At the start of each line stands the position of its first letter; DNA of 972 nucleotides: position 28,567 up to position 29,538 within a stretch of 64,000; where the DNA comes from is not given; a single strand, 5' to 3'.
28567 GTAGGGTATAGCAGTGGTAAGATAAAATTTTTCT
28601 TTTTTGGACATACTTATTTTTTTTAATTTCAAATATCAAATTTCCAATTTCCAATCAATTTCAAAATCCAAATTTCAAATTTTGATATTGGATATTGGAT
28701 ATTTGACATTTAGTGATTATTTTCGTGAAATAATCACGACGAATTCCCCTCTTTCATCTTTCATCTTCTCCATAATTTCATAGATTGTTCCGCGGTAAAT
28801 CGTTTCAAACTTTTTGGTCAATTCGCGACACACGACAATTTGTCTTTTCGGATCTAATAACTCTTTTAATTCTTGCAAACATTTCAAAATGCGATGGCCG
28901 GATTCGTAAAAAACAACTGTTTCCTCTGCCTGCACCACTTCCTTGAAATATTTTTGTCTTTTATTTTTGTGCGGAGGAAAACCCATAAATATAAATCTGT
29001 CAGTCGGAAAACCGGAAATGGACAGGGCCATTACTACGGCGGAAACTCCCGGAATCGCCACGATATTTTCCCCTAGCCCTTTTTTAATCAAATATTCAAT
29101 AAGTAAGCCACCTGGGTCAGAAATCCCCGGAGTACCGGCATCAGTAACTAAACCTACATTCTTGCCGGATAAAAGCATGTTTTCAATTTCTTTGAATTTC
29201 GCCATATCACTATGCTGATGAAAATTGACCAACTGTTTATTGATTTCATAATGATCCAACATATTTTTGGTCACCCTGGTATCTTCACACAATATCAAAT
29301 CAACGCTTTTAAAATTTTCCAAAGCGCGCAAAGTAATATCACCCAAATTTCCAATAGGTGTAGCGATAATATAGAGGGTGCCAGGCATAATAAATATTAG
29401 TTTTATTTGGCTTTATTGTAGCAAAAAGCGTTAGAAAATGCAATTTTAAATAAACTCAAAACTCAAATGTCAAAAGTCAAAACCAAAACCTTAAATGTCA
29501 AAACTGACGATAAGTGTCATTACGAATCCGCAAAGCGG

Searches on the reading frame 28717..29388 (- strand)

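Call 59: search_protein_families(library=pfam, max_evalue=0.001, proteins=[window:28717-29388:-])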
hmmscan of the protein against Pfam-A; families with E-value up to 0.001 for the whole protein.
window:28717-29388:- (223 aa): 1 family
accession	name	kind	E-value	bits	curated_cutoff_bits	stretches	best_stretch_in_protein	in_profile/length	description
PF00590.25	TP_methylase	-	1.9e-35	123.2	27.8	1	4-205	1-211/212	Tetrapyrrole (Corrin/Porphyrin) Methylases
